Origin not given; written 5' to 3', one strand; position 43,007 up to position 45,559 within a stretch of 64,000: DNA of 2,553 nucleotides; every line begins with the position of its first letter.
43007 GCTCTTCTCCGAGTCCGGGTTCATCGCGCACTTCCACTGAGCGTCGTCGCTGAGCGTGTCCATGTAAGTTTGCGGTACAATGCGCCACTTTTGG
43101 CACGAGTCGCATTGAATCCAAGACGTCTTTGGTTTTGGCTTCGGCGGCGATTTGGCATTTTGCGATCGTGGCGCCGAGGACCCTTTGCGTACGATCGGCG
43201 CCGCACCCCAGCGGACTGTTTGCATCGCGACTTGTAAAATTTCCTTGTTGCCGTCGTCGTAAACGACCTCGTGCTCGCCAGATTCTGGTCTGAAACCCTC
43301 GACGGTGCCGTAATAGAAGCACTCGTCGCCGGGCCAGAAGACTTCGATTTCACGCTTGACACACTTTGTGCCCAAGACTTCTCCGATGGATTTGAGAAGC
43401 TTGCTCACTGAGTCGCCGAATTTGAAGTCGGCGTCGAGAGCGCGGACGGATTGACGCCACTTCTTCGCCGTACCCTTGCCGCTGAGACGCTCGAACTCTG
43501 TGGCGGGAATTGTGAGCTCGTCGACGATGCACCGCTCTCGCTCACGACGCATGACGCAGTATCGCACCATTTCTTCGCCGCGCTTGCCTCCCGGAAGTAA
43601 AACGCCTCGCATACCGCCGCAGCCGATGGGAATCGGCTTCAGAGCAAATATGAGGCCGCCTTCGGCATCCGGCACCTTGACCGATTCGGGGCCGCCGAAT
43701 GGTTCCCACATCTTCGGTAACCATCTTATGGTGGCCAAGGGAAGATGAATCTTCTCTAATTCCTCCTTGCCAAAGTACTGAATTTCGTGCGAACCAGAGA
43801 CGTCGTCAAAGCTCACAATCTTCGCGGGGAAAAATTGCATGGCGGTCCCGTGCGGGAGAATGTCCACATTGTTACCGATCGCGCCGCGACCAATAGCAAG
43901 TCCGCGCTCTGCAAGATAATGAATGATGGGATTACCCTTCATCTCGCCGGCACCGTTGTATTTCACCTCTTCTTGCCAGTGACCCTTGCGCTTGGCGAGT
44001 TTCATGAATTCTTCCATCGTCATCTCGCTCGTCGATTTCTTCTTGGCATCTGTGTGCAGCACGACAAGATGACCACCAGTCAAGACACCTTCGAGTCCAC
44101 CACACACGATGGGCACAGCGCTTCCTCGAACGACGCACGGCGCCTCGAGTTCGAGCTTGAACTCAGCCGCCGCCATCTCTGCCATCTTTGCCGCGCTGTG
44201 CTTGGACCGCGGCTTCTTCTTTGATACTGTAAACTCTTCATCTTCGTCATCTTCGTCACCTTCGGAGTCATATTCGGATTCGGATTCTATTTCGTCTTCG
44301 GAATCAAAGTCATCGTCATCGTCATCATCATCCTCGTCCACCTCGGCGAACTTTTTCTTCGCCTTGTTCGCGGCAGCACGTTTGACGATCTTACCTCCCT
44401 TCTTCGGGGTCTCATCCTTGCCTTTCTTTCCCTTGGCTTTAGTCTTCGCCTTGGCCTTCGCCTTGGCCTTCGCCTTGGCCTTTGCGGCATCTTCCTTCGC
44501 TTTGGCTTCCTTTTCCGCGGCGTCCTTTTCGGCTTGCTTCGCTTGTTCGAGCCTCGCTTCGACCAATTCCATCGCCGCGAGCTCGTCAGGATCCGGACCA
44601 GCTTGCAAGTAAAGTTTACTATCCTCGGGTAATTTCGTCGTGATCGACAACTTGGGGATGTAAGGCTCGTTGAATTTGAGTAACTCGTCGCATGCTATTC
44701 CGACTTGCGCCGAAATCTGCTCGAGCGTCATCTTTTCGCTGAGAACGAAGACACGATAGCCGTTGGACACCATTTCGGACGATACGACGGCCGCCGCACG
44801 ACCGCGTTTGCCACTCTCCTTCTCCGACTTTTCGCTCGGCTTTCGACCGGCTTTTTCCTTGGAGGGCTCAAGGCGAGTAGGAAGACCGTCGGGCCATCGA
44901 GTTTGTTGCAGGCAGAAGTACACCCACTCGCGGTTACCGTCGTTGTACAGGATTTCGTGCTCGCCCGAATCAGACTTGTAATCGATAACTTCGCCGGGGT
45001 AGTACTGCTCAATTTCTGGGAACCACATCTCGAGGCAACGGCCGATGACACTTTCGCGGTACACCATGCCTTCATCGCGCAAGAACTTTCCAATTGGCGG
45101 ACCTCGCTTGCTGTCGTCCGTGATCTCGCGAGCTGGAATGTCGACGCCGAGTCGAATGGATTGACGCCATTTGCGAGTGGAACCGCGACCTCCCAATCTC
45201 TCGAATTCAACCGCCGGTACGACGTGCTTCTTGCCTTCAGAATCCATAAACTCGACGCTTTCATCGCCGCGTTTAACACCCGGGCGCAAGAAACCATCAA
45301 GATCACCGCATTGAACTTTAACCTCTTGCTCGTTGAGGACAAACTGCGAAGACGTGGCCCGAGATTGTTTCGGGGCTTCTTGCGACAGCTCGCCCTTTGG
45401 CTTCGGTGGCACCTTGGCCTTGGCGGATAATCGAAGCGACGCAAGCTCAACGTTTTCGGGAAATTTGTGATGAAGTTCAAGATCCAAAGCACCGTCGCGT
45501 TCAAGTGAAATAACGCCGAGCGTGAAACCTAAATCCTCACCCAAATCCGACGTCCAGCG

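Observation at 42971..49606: Giant intronless SNF2 remodeler combining a PHD-type finger, three Tudor/Agenet-like repeats and a C-terminal zf-CW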

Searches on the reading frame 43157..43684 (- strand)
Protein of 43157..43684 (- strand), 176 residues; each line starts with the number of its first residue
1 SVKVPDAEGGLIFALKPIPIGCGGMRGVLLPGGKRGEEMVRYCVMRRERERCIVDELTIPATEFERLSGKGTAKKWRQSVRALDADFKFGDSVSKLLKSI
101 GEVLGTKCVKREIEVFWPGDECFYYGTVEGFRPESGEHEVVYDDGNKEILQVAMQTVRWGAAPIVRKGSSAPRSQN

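Call 10: search_protein_families(library=pfam, proteins=[window:43157-43684:-], max_evalue=10)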
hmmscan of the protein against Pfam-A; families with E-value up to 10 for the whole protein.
window:43157-43684:- (176 aa): 3 families
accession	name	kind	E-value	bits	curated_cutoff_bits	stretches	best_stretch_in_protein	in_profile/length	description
PF21743.3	PTM_DIR17_Tudor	-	4.3e-05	23.7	27.2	1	121-151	11-40/48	PTM/DIR17-like, Tudor domain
PF01342.26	SAND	-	0.00039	20.5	22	1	48-82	27-62/76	SAND domain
PF09548.15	Spore_III_AB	-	0.12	12.8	32.5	1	61-113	74-126/170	Stage III sporulation protein AB (spore_III_AB)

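Call 30: find_homologous_proteins(query=A4, max_evalue=0.001)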
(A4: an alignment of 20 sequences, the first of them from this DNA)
Query A4 (20 sequences) (149 aa, profile of the alignment): 27 proteins with E <= 0.001 among 2399 candidates.
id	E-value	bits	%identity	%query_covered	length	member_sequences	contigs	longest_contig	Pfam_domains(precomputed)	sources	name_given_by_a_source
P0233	8.8e-62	225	100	100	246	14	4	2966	PF07496.22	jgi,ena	jgi:hypothetical protein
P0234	8.8e-57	209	54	97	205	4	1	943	-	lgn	-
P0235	3.5e-56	207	36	95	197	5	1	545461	-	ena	-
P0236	6.0e-55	203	45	94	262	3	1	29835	-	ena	-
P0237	1.1e-47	179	85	82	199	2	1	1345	PF07496.22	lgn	-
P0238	4.7e-45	171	48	81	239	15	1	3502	PF07496.22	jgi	jgi:uncharacterized membrane protein YgcG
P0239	5.7e-44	167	43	68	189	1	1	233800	-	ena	-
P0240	1.6e-42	163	53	59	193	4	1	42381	-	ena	-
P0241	2.9e-41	159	81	68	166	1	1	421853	-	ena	-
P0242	7.8e-41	157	39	91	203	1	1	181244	-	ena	-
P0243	8.2e-41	157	52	68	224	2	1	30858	PF07496.22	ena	-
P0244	1.1e-34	137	59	64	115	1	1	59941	-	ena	-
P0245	8.9e-30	121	46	54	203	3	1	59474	-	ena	-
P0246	4.1e-28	116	34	60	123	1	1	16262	-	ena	-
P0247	3.6e-25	106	51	47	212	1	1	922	-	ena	-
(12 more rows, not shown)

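Call 36: search_protein_representatives(alignment_id=A4)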
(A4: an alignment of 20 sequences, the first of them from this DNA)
Query: 20 sequences, 147 profile positions. Proteins with E-value up to 0.001 (for the whole library): 958; up to 1e-10: 218; up to 1e-30: 20. The best 150 are listed.
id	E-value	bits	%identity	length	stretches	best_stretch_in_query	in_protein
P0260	1.3e-72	258.7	-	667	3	2-109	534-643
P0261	6.4e-70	249.9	-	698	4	39-146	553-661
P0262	1.9e-68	245.1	-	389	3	3-146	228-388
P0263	2.2e-67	241.7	-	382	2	2-146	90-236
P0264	3.6e-56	205.3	-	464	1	2-147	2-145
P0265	6.3e-56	204.5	-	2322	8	87-146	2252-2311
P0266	7.2e-52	191.3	-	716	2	3-145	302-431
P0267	1.7e-44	167.4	-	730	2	4-146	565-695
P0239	1.8e-44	167.3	-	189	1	37-147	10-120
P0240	5.2e-43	162.6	-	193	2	2-92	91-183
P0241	9.1e-42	158.6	-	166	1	47-146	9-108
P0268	7.9e-41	155.5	-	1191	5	87-146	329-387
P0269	8.6e-41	155.4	-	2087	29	86-136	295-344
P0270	1.1e-38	148.6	-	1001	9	85-146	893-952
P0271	6.1e-35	136.4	-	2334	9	42-93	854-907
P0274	4.3e-32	127.2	-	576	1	3-146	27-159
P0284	1.9e-29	118.6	-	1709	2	5-146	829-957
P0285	2.6e-29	118.1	-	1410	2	35-146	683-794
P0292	3.8e-26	107.9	-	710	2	4-146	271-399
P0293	6.1e-26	107.2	-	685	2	5-146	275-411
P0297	6.7e-25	103.8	-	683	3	2-144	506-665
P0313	3.9e-22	94.9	-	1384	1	5-146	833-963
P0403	3.8e-13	65.7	-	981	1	5-146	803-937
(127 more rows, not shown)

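Call 37: search_protein_families(library=pfam, proteins=[P0284, P0313, P0403, P0292, P0293, P0266, P0267, P0274, P0285, P0297], max_evalue=0.001)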
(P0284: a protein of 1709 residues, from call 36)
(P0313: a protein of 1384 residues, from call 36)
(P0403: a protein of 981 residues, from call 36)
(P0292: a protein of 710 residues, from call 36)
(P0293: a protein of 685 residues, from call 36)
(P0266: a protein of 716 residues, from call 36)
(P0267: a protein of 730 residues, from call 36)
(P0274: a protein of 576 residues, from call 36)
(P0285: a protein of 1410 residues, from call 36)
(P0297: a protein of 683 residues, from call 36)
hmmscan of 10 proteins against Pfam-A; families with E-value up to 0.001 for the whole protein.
P0284 (1709 aa): 3 families
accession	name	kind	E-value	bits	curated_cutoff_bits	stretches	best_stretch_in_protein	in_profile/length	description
PF00439.30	Bromodomain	-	1.2e-25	89.7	21.7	2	1072-1143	14-82/84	Bromodomain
PF21743.3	PTM_DIR17_Tudor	-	1.2e-10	41.4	27.2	1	1668-1700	12-43/48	PTM/DIR17-like, Tudor domain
PF00320.33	GATA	-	2.7e-08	33.7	26.8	1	378-414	1-35/36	GATA zinc finger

P0313 (1384 aa): 3 families
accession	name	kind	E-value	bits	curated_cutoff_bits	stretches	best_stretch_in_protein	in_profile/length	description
PF00439.30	Bromodomain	-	9.8e-11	41.9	21.7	1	1078-1149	14-82/84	Bromodomain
PF00320.33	GATA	-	3e-09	36.8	26.8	1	372-408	1-35/36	GATA zinc finger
PF21743.3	PTM_DIR17_Tudor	-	9.1e-05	22.6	27.2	1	924-954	9-39/48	PTM/DIR17-like, Tudor domain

P0403 (981 aa): 4 families
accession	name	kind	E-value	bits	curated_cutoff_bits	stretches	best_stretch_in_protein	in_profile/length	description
PF17942.8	Morc6_S5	-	5.3e-14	52.9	26.2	1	260-425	1-138/139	Morc6 ribosomal protein S5 domain 2-like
PF00628.35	PHD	-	5.3e-12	46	24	1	644-692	1-47/47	PHD-finger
PF13589.12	HATPase_c_3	-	2e-06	28.3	25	1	22-140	3-117/137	Histidine kinase-, DNA gyrase B-, and HSP90-like ATPase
PF02518.31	HATPase_c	-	0.00054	20.8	26.4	0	21-102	5-77/111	Histidine kinase-, DNA gyrase B-, and HSP90-like ATPase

P0292 (710 aa): 2 families
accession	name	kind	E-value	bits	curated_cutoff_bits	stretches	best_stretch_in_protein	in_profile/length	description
PF10513.14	EPL1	-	1.3e-06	29.5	25.4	1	61-127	94-150/166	Enhancer of polycomb-like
PF21743.3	PTM_DIR17_Tudor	-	2.6e-05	24.4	27.2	0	643-668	12-37/48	PTM/DIR17-like, Tudor domain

P0293 (685 aa): 2 families
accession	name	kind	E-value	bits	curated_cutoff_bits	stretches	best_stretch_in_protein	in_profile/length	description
PF10513.14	EPL1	-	5.9e-09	37.2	25.4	1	40-134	75-163/166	Enhancer of polycomb-like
PF01342.26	SAND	-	3.1e-06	27.2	22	0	272-332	3-62/76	SAND domain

P0266 (716 aa): 2 families
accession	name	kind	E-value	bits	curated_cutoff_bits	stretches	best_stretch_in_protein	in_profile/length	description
PF01342.26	SAND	-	9e-09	35.3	22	1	303-356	5-61/76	SAND domain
PF21743.3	PTM_DIR17_Tudor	-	3.6e-06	27.1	27.2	0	655-685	10-40/48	PTM/DIR17-like, Tudor domain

P0267 (730 aa): 2 families
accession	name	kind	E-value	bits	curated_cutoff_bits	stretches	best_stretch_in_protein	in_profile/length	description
PF01342.26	SAND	-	2.9e-13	49.7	22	1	565-618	5-61/76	SAND domain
PF23292.1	SAND_ULT1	-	0.00033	21.5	25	0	591-622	48-79/95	ULTRAPETALA1 SAND domain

P0274 (576 aa): 0 families

P0285 (1410 aa): 3 families
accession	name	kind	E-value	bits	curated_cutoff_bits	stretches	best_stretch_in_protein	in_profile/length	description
PF00439.30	Bromodomain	-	3.3e-30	104.3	21.7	2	1172-1246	9-83/84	Bromodomain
PF00320.33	GATA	-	4.8e-09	36.1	26.8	1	303-339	1-35/36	GATA zinc finger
PF21743.3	PTM_DIR17_Tudor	-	0.00033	20.8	27.2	0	745-784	1-38/48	PTM/DIR17-like, Tudor domain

P0297 (683 aa): 5 families
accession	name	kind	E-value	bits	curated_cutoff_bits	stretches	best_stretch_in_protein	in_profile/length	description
PF13646.12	HEAT_2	-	9.4e-13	48.7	27.7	2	108-194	4-87/88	HEAT repeats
PF02985.28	HEAT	-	2e-12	46.6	23.5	0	257-277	7-27/31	HEAT repeat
PF09465.16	LBR_tudor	-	7.7e-07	29.2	22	1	322-364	5-46/55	Lamin-B receptor of TUDOR domain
PF13513.12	HEAT_EZ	-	0.00017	22.5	27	0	119-162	2-53/55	HEAT-like repeat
PF07039.17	SGF29_Tudor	-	0.00036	21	23.8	0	381-482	13-121/132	SGF29 tudor-like domain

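Call 38: list_cluster_members(proteins=[P0284, P0313, P0403, P0292, P0293, P0266, P0267, P0274, P0285, P0265])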
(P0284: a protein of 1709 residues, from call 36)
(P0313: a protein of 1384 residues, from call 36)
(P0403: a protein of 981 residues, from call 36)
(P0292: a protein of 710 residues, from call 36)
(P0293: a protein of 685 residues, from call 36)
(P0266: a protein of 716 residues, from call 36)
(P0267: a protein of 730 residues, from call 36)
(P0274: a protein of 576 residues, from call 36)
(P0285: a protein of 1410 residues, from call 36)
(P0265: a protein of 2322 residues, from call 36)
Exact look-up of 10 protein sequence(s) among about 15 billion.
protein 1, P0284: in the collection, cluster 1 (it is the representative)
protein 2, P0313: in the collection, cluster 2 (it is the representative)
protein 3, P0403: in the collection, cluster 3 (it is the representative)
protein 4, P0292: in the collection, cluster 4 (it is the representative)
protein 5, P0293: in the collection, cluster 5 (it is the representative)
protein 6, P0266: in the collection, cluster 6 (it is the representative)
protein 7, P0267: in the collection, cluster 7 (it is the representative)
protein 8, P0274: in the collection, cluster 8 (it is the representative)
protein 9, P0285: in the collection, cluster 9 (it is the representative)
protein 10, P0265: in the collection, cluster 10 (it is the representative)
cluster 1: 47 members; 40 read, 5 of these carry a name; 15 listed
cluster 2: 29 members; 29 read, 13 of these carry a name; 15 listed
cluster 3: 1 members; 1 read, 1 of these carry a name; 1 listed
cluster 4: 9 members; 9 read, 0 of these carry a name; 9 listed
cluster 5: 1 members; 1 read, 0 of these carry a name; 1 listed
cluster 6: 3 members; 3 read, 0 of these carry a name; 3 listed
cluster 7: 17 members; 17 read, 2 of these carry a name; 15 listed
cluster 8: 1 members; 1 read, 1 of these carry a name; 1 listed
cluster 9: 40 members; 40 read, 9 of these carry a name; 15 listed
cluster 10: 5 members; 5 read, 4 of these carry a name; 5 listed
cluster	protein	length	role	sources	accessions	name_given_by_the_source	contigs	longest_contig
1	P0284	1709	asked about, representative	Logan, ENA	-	-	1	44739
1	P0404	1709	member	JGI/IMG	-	protein polybromo-1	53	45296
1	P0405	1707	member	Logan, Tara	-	strand:- start:598 stop:5721 length:5124 start_codon:yes stop_codon:yes gene_type:complete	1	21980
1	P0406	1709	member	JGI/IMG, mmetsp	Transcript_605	Transcript_605/g.2335 ORF Transcript_605/g.2335 Transcript_605/m.2335 type:complete ...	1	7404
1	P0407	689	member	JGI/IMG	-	protein polybromo-1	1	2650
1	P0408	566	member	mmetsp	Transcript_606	Transcript_606/g.2353 ORF Transcript_606/g.2353 Transcript_606/m.2353 type:complete ...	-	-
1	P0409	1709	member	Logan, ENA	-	-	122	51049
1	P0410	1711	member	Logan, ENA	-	-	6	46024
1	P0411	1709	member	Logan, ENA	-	-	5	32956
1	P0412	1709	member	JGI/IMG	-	-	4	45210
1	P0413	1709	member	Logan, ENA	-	-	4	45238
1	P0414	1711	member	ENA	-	-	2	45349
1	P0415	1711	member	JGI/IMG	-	-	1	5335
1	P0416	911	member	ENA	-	-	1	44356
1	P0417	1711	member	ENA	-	-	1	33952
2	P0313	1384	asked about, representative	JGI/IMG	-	-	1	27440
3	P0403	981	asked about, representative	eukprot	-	gene12395-14644_t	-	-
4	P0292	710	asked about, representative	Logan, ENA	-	-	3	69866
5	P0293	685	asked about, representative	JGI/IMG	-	-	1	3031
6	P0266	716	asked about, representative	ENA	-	-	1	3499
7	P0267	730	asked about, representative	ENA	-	-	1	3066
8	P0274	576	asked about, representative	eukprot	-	gene16846-20014_t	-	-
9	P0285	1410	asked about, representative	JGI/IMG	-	-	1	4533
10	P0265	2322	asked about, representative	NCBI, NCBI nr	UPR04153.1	bromodomain-containing protein [Chloropicon primus]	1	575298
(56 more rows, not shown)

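Call 43: search_solved_structures(query=A5, max_evalue=10, show_alignments=0)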
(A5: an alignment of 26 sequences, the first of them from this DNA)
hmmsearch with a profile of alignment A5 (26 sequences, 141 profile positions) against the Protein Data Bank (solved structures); distinct sequences matched with E-value up to 10: 20.
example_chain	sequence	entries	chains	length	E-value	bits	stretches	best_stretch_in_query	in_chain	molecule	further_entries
7de9_A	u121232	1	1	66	2.8e-15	59.6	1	80-135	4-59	Transcriptional regulator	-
8j70_A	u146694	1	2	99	4.9e-08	36.1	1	3-62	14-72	Nuclear body protein SP140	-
8j71_A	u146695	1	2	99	9.7e-08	35.2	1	3-62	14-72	Nuclear body protein SP140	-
1h5p_A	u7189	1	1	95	3.9e-07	33.2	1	2-62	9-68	NUCLEAR AUTOANTIGEN SP100-B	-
1ufn_A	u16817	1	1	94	1.2e-05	28.4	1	3-65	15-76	putative nuclear protein homolog 5830484A20Rik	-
1oqj_A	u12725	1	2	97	0.0023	21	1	6-62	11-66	Glucocorticoid Modulatory Element Binding protein-1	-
1ssf_A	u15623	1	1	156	0.074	16.1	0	84-126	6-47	Transformation related protein 53 binding protein 1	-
4rg2_A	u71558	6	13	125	0.082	16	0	85-126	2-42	Tumor suppressor p53-binding protein 1 | TP53-binding protein 1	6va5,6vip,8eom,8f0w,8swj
6upt_A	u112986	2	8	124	0.097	15.7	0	85-126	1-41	TP53-binding protein 1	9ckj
3lgf_A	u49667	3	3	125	0.13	15.4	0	86-126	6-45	Tumor suppressor p53-binding protein 1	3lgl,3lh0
8svg_A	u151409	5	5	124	0.15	15.2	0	87-126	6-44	Tumor protein p53 binding protein 1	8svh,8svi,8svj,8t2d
4cri_A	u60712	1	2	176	0.16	15.1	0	85-126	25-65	TUMOR SUPPRESSOR P53-BINDING PROTEIN 1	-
2g3r_A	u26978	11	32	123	0.16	15.1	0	87-126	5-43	Tumor suppressor p53-binding protein 1 | TP53-binding protein 1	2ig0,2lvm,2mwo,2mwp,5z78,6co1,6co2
5zcj_C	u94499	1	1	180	0.17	15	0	85-126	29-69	TP53-binding protein 1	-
4x34_A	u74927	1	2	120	0.2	14.7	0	87-126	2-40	Tumor suppressor p53-binding protein 1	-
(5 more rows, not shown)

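Call 49: predict_structure(alignment_id=A5)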
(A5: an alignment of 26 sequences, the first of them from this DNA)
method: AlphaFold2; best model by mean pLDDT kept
length: 149 residues; sequences in the alignment: 26
mean_pLDDT: 92.9   pTM: 0.83
mean pLDDT of the five models: 92.9, 92.0, 91.9, 91.8, 91.5
residues with pLDDT >= 90: 125; 70-90: 20; 50-70: 4; < 50: 0
segments of 3 or more residues with pLDDT < 50: none
pLDDT, mean of each block of 10 residues (from residue 1): 93 93 92 90 95 83 92 96 95 94 92 97 96 94 90
secondary structure, 60 per line:
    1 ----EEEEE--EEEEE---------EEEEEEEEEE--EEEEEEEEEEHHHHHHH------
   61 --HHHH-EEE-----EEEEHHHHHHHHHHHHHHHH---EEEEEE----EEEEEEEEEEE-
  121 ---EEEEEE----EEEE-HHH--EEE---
elements in order: E5-9 E12-16 E26-35 E38-47 H48-54 H63-66 E68-70 E76-79 H80-95 E99-104 E109-119 E124-129 E134-137 E144-146

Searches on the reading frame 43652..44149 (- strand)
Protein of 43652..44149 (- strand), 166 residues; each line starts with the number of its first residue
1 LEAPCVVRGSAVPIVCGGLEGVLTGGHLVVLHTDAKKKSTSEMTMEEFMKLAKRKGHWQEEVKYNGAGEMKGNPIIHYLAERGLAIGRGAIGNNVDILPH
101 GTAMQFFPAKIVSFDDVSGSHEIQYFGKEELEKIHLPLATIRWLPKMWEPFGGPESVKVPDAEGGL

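Call 10: search_protein_families(library=pfam, proteins=[window:43652-44149:-], max_evalue=10)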
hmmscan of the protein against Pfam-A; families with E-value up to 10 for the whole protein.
window:43652-44149:- (166 aa): 1 family
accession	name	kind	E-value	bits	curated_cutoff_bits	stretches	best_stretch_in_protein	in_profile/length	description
PF01342.26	SAND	-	0.04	14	22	1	10-66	5-64/76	SAND domain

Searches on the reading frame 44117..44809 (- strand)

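Call 10: search_protein_families(library=pfam, proteins=[window:44117-44809:-], max_evalue=10)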
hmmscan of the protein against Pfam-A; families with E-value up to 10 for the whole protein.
window:44117-44809:- (231 aa): 6 families
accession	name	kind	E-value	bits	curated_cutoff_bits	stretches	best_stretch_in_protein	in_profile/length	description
PF03153.18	TFIIA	-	0.077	13.4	36.2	1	78-191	245-368/415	Transcription factor IIA, alpha/beta subunit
PF04889.17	Cwf_Cwc_15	-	0.26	11.5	30.4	1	92-198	44-152/244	Cwf15/Cwc15 cell cycle control protein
PF15377.11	DUF4604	-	0.31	11.8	28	1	88-208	66-167/176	Domain of unknown function (DUF4604)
PF05872.18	HerA_C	-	0.77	8.8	22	1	62-152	398-487/502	Helicase HerA-like C-terminal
PF09073.15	BUD22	-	0.99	9.1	37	1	89-207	134-274/435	BUD22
PF04147.17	Nop14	-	1.9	7.1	34.9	1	85-216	284-428/862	Nop14-like family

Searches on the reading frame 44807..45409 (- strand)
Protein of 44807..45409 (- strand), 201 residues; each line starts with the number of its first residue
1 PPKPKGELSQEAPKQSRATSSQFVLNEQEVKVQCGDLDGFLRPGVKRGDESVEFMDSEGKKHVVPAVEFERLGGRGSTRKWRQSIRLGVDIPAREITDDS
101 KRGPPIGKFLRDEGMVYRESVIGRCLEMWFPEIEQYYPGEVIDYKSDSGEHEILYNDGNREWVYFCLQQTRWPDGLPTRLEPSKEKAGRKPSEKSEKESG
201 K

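Call 10: search_protein_families(library=pfam, proteins=[window:44807-45409:-], max_evalue=10)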
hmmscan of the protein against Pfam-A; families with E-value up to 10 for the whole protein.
window:44807-45409:- (201 aa): 2 families
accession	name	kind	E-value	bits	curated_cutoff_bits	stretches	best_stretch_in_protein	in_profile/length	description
PF01342.26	SAND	-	4.6e-05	23.5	22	1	26-88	3-63/76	SAND domain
PF21743.3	PTM_DIR17_Tudor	-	9.9e-05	22.5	27.2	1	123-161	1-37/48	PTM/DIR17-like, Tudor domain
